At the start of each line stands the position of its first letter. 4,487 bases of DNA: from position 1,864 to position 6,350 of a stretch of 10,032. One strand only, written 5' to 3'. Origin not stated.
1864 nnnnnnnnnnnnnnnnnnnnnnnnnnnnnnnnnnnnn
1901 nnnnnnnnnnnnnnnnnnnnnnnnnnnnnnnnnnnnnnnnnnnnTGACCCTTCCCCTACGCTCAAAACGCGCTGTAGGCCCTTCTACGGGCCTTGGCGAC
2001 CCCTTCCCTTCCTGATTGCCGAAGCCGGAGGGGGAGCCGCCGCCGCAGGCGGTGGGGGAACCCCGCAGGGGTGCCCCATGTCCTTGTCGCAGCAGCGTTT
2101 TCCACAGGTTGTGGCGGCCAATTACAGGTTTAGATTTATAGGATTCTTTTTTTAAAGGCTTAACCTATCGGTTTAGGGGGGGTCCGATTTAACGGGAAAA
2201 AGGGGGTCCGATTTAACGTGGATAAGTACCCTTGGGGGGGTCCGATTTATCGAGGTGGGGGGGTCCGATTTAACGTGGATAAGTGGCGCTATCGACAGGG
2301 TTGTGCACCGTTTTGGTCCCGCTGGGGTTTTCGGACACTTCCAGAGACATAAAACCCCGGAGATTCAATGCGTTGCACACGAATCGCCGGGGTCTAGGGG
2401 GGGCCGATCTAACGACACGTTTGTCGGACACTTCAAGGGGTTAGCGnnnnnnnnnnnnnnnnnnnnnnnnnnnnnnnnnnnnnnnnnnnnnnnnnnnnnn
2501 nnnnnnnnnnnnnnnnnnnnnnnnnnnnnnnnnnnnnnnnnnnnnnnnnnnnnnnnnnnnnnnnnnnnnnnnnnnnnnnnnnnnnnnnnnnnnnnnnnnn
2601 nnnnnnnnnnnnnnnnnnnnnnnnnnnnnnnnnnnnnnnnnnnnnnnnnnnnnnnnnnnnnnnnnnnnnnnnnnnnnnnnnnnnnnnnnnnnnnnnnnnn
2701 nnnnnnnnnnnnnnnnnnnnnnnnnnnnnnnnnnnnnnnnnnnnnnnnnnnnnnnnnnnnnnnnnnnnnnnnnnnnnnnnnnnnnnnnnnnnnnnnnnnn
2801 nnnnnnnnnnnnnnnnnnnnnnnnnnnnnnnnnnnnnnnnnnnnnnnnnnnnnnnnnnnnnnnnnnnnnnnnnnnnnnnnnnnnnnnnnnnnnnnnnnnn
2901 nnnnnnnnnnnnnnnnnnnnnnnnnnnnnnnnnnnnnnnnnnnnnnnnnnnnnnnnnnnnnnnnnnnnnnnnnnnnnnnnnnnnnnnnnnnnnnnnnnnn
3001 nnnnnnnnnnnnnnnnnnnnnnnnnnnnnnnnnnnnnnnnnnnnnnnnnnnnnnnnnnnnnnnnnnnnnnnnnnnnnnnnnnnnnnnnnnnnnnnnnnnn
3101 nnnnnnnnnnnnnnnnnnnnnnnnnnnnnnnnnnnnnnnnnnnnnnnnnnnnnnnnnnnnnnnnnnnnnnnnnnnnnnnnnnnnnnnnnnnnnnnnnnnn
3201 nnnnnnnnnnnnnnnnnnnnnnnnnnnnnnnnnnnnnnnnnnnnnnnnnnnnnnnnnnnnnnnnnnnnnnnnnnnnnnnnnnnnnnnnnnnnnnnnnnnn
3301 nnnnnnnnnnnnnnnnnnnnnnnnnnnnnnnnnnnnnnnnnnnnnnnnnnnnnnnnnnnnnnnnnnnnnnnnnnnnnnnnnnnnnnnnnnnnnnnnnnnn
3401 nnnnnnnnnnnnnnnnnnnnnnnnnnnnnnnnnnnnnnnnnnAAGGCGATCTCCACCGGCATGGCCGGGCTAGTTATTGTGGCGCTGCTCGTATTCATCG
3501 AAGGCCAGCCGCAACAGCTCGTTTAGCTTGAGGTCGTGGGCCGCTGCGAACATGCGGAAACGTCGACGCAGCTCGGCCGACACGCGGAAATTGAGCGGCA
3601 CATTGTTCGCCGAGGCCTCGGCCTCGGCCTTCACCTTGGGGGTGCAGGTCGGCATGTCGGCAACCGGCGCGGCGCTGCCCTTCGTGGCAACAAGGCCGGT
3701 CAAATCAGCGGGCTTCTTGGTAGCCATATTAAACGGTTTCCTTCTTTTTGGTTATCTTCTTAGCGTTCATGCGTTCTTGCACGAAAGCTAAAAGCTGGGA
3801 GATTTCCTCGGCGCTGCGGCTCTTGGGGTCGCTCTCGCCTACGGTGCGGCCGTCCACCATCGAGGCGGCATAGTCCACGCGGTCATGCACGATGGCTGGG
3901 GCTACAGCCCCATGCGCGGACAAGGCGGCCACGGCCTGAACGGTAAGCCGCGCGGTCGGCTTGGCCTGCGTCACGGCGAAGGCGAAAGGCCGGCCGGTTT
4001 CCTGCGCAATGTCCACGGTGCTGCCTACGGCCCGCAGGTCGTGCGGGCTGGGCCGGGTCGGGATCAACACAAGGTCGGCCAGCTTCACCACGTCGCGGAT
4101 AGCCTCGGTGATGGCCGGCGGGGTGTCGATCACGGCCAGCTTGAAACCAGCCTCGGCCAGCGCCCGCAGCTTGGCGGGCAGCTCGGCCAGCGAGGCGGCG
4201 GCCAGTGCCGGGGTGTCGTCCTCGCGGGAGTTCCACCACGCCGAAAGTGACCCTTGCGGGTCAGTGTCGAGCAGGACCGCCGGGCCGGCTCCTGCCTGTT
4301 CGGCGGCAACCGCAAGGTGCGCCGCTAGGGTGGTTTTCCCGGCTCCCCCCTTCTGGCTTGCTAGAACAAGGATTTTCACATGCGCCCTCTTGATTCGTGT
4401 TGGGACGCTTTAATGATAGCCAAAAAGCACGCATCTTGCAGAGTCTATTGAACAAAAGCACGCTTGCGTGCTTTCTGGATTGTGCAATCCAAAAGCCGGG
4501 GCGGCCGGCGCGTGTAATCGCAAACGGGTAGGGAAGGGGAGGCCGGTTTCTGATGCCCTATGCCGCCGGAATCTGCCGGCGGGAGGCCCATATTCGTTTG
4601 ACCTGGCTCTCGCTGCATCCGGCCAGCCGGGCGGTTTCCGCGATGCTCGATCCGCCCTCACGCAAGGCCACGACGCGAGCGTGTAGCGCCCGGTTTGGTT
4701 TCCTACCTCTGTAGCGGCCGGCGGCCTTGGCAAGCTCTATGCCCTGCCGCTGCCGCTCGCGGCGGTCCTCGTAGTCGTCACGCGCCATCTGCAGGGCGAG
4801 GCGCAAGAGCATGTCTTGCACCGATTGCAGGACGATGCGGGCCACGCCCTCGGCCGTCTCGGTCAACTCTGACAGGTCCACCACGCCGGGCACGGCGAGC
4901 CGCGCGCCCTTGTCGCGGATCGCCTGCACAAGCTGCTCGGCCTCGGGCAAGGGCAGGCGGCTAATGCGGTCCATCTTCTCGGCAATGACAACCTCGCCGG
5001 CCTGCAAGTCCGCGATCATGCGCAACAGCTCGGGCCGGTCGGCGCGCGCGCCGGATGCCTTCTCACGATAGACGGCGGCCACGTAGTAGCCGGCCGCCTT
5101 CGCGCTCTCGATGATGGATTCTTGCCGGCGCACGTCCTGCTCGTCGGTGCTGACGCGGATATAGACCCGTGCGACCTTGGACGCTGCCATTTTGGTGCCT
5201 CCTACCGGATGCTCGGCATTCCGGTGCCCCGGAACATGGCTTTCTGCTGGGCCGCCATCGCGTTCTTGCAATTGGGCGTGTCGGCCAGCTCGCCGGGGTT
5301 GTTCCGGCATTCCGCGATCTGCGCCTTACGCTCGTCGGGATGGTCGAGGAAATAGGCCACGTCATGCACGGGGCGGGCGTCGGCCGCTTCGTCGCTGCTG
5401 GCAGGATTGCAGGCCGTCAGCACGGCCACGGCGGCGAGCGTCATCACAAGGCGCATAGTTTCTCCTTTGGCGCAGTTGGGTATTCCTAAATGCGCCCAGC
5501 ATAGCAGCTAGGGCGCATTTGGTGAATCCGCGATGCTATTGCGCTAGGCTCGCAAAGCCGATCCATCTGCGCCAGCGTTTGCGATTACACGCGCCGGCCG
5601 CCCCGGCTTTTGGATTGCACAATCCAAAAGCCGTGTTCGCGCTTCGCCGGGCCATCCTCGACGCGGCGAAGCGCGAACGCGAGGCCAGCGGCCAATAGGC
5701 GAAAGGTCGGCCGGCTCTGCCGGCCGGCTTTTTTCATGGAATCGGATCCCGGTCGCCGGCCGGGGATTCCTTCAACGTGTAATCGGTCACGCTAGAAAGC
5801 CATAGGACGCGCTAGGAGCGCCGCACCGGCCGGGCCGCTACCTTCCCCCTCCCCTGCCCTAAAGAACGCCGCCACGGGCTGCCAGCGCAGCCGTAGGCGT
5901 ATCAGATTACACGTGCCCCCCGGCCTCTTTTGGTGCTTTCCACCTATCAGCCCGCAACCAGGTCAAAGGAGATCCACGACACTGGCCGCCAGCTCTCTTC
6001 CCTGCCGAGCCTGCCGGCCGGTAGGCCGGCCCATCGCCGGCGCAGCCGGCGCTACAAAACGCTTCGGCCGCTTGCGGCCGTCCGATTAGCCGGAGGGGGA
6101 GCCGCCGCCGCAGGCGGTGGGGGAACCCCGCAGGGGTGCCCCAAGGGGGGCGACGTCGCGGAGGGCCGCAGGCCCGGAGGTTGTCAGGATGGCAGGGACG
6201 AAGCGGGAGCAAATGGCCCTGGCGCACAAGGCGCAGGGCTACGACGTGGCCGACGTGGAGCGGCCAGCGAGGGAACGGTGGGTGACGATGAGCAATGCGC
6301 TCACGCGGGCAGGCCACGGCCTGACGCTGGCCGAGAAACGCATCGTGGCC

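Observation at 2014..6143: Two unrelated replication initiators and an identical 55-bp direct repeat beside each: possible cointegrate of two replicons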

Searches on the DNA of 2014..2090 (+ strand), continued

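Call 51: get_annotated_region(hit=H44, flank=2500)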
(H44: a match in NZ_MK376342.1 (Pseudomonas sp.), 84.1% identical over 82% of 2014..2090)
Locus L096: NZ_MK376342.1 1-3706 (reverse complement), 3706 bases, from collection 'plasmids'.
description: Pseudomonas sp. strain ANT_J7 plasmid pA7J1, complete sequence
organism: Pseudomonas sp. (NCBI taxid 306)
taxonomy: Bacteria; Pseudomonadota; Gammaproteobacteria; Pseudomonadales; Pseudomonadaceae; Pseudomonas; Pseudomonas sp.
host: -; source: -; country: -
typing (MOB-suite, as given by PLSDB): mobilizable; replicon rep_cluster_1730; relaxase MOBQ
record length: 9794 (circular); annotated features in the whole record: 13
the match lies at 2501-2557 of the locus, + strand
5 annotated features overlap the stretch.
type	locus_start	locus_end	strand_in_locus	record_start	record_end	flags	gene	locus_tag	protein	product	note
CDS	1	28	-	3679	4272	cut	-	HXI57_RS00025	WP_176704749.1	hypothetical protein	-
CDS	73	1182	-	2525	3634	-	mobQ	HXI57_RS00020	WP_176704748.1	MobQ family relaxase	-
CDS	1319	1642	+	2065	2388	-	-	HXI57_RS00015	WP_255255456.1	hypothetical protein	-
CDS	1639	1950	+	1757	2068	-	-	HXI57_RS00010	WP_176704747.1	hypothetical protein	-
CDS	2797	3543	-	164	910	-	-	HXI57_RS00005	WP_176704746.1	replication initiation protein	GO:0006270 - DNA replication initiation [Evidence IEA]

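Call 52: get_annotated_region(hit=H80, flank=2500)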
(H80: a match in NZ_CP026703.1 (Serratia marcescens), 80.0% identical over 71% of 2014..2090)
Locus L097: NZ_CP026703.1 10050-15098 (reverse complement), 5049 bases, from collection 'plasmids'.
description: Serratia marcescens strain AR_0027 plasmid unitig_1_pilon, complete sequence
organism: Serratia marcescens (NCBI taxid 615)
taxonomy: Bacteria; Pseudomonadota; Gammaproteobacteria; Enterobacterales; Yersiniaceae; Serratia; Serratia marcescens
host: -; source: -; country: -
typing (MOB-suite, as given by PLSDB): mobilizable; replicon rep_cluster_995; relaxase MOBQ
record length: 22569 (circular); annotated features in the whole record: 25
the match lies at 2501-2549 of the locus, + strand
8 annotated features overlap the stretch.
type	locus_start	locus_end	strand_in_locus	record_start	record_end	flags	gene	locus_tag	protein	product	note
CDS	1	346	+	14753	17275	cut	-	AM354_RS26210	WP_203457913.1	type IV secretory system conjugative DNA transfer family protein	-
CDS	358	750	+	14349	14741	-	-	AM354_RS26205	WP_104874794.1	hypothetical protein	-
CDS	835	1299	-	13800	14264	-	-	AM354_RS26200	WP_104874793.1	thermonuclease family protein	-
CDS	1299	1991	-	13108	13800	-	-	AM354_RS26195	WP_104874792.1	DNA-binding protein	-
CDS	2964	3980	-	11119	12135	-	-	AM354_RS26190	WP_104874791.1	replication protein RepA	-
CDS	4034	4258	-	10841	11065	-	-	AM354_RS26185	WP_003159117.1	plasmid partition protein ParG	-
CDS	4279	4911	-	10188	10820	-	parA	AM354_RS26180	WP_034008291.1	ParA family partition ATPase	-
CDS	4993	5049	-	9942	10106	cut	-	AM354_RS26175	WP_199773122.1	hypothetical protein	-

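Call 53: get_annotated_region(hit=H97, flank=2500)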
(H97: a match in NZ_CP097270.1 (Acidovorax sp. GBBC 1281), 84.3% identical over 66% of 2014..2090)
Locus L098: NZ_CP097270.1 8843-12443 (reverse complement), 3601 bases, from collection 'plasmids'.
description: Acidovorax sp. GBBC 1281 plasmid unnamed, complete sequence
organism: Acidovorax sp. GBBC 1281 (NCBI taxid 2940492)
taxonomy: Bacteria; Pseudomonadota; Betaproteobacteria; Burkholderiales; Comamonadaceae; Acidovorax; Acidovorax sp. GBBC 1281
host: -; source: Cichorium endivia var. crispum; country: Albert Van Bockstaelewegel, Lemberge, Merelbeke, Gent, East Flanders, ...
typing (MOB-suite, as given by PLSDB): non-mobilizable
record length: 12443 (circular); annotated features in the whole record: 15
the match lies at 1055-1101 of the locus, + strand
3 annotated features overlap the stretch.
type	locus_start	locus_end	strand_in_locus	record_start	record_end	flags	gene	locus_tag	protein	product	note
CDS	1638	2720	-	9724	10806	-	-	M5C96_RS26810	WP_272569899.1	type IV secretion system protein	-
CDS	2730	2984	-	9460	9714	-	-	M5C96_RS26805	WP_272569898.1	EexN family lipoprotein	-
CDS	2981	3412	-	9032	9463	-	-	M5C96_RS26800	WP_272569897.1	hypothetical protein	-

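Call 54: get_annotated_region(hit=H99, flank=2500)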
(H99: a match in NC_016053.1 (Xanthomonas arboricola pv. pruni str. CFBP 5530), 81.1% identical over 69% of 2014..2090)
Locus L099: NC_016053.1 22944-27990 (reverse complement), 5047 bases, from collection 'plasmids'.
description: Xanthomonas arboricola pv. pruni str. CFBP 5530 plasmid pXap41, complete sequence
organism: Xanthomonas arboricola pv. pruni str. CFBP 5530 (NCBI taxid 1045865)
taxonomy: Bacteria; Pseudomonadota; Gammaproteobacteria; Lysobacterales; Lysobacteraceae; Xanthomonas; Xanthomonas arboricola; Xanthomonas arboricola pv. pruni str. CFBP 5530
host: -; source: -; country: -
typing (MOB-suite, as given by PLSDB): conjugative; replicon rep_cluster_1991; relaxase MOBP; mating-pair formation MPF_T
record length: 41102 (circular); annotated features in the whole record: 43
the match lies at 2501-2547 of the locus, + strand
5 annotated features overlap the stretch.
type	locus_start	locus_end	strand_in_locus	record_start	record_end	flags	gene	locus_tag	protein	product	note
CDS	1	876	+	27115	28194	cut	-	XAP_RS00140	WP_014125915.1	type IV secretion system protein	-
CDS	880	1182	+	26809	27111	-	-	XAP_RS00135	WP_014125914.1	hypothetical protein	-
CDS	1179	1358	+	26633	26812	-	-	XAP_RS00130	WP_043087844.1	hypothetical protein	-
CDS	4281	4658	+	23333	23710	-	-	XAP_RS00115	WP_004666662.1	hypothetical protein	-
CDS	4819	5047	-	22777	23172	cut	-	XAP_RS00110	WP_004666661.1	type II toxin-antitoxin system VapC family toxin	-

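Call 57: get_annotated_region(hit=H71, flank=2500)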
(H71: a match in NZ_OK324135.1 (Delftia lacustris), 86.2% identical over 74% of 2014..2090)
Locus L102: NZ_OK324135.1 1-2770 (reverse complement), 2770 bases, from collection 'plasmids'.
description: Delftia lacustris strain BR1 plasmid pBR1.1, complete sequence
organism: Delftia lacustris (NCBI taxid 558537)
taxonomy: Bacteria; Pseudomonadota; Betaproteobacteria; Burkholderiales; Comamonadaceae; Delftia; Delftia lacustris
host: -; source: -; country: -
typing (MOB-suite, as given by PLSDB): non-mobilizable; replicon rep_cluster_2147
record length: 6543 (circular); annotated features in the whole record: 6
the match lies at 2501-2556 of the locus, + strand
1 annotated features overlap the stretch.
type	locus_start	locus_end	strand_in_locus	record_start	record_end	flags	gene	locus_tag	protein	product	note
CDS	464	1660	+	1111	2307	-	fabV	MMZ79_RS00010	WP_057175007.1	enoyl-ACP reductase FabV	GO:0006633 - fatty acid biosynthetic process [Evidence IEA]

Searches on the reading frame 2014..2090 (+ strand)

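Call 70: search_protein_families(library=ncbifam, proteins=[L008:4422-5540:-], max_evalue=0.001)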
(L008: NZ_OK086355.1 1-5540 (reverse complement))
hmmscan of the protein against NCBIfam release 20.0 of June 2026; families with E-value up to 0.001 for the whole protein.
L008:4422-5540:- (372 aa): 0 families

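Call 87: profile_search(protein=L008:4422-5540:-)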
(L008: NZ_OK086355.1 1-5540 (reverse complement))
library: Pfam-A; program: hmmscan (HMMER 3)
A. the first sequence (372 residues): domains with independent E <= 10: 2; with E <= 0.001: 1
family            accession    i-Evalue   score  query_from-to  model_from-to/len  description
RPA               PF10134.15    8.4e-66   222.2     103-343         1-228/228  Replication initiator protein A
PliI              PF16743.10       0.36    10.9     125-186         3-66/123  Periplasmic lysozyme inhibitor of I-type lysozyme

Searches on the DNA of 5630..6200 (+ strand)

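Call 32: search_dna_similar(query=window:5630-6200:+, collection=plasmids, mode=distant, max_rows=40, max_evalue=0.001)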
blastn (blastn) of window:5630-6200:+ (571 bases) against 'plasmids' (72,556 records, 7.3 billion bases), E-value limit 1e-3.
Records with a match: 62; places in all: 64; records where one place covers at least 80% of the query: 2.
Best place of each record, by identity: >=99% 1; 90-95% 9; 80-90% 44; 60-80% 8.
By first word of the organism name: Pseudomonas 16; Klebsiella 7; Escherichia 6; Citrobacter 4; Enterobacter 3; Serratia 3; Burkholderia 3; Aeromonas 2; Raoultella 2; Xanthomonas 2; and 13 more.
By predicted mobility (MOB-suite, as given by PLSDB): mobilizable 27; conjugative 19; non-mobilizable 16.
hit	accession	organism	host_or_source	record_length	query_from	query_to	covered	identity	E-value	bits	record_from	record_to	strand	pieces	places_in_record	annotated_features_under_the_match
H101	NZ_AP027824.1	Escherichia coli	Homo sapiens,whole organism,feces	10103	1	571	100%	100.0%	0e+0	1031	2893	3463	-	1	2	hypothetical protein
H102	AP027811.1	Escherichia coli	Homo sapiens,whole organism,feces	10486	1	569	100%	87.5%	0e+0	664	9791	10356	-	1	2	none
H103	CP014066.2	Achromobacter xylosoxidans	Homo sapiens,sputum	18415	454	551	17%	70.9%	2e-7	64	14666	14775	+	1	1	none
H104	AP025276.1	Pseudomonas paralcaligenes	Homo sapiens,human fecal sample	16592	454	551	17%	70.9%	2e-7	64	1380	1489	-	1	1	hypothetical protein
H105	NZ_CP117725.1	Enterobacter asburiae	Homo sapiens,Rectal Swab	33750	454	551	17%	70.9%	2e-7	64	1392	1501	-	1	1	none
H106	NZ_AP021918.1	Aeromonas sp. WP2-W18-CRE-05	-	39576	437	513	13%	85.7%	2e-13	85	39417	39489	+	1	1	none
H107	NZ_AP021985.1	Raoultella ornithinolytica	-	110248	437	513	13%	85.7%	2e-13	85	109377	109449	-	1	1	none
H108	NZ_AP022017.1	Klebsiella quasipneumoniae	-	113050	437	513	13%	85.7%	2e-13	85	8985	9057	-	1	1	none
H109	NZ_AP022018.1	Klebsiella quasipneumoniae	-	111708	437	513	13%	85.7%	2e-13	85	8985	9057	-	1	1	none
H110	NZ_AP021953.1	Klebsiella quasipneumoniae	-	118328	437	513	13%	85.7%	2e-13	85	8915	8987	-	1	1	none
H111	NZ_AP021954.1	Klebsiella quasipneumoniae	-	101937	437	513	13%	85.7%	2e-13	85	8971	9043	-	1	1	none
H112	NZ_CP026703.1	Serratia marcescens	-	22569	458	551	16%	69.9%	2e-6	61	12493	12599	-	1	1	none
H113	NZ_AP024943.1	Aeromonas caviae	-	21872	458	551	16%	69.9%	2e-6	61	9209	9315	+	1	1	none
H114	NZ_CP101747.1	Comamonas sp. C11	mixed culture,wastewater treatment plant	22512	458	551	16%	69.9%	2e-6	61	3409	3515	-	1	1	none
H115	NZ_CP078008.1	Pseudomonas aeruginosa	Homo sapiens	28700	437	513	13%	84.4%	2e-12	81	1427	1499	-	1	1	none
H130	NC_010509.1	Methylobacterium radiotolerans JCM 2831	-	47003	463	531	12%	78.3%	2e-5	58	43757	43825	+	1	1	none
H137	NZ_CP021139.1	Sulfuriferula sp. AH1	Cell culture,Weathered rock sample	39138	447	513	12%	77.6%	8e-5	55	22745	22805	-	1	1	none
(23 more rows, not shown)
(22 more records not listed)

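Call 55: get_annotated_region(hit=H130, flank=2500)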
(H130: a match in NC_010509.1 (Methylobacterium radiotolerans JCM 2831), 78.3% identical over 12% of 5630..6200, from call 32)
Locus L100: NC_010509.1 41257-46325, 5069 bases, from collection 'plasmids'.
description: Methylobacterium radiotolerans JCM 2831 plasmid pMRAD02, complete sequence
organism: Methylobacterium radiotolerans JCM 2831 (NCBI taxid 426355)
taxonomy: Bacteria; Pseudomonadota; Alphaproteobacteria; Hyphomicrobiales; Methylobacteriaceae; Methylobacterium; Methylobacterium radiotolerans; Methylobacterium radiotolerans JCM 2831
host: -; source: -; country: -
typing (MOB-suite, as given by PLSDB): conjugative; replicon rep_cluster_2042; relaxase MOBP; mating-pair formation MPF_T
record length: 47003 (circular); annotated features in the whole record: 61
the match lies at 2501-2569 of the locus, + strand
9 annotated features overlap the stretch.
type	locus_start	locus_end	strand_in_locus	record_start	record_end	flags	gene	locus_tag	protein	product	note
CDS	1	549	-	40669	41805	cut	-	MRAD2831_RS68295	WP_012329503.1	ParB/RepB/Spo0J family partition protein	GO:0007059 - chromosome segregation [Evidence IEA]; GO:0000910 - cytokinesis [Evidence IEA]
CDS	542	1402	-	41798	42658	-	-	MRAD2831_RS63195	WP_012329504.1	ParA family protein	-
CDS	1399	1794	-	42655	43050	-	-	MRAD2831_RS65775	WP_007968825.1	hypothetical protein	-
CDS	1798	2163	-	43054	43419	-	-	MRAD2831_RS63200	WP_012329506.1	single-stranded DNA-binding protein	-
CDS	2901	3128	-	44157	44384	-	-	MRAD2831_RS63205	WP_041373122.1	hypothetical protein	-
CDS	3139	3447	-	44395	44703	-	-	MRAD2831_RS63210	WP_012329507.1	hypothetical protein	-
CDS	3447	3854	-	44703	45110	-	-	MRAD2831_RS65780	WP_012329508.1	hypothetical protein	-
CDS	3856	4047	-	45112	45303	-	-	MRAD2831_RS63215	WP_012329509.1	hypothetical protein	-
CDS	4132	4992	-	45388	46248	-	-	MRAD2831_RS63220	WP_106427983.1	DUF3560 domain-containing protein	-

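Call 56: get_annotated_region(hit=H137, flank=2500)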
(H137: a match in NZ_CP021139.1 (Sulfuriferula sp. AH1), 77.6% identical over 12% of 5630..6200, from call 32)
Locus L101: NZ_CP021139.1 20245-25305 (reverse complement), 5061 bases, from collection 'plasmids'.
description: Sulfuriferula sp. AH1 plasmid unnamed, complete sequence
organism: Sulfuriferula sp. AH1 (NCBI taxid 1985873)
taxonomy: Bacteria; Pseudomonadota; Betaproteobacteria; Nitrosomonadales; Sulfuricellaceae; Sulfuriferula; Sulfuriferula sp. AH1
host: -; source: Cell culture,Weathered rock sample; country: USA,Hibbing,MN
typing (MOB-suite, as given by PLSDB): conjugative; relaxase MOBP; mating-pair formation MPF_T
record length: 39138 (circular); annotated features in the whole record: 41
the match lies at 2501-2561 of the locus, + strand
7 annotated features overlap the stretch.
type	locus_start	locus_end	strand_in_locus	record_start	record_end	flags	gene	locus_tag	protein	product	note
CDS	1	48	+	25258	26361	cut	-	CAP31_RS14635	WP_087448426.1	type IV secretion system protein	-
CDS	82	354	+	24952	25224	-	-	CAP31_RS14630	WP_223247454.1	hypothetical protein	-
CDS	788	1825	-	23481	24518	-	-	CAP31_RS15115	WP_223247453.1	DNA-binding protein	-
CDS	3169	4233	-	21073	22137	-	-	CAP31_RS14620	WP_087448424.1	replication protein RepA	-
CDS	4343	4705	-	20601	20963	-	-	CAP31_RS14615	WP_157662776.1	hypothetical protein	-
CDS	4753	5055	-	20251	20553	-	-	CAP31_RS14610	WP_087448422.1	type II toxin-antitoxin system RelE/ParE family toxin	GO:0030541 - plasmid partitioning [Evidence IEA]; GO:0051290 - protein heterotetramerization [Evidence IEA]; GO:0009432 ...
CDS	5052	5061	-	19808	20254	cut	-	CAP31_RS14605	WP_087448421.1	hypothetical protein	-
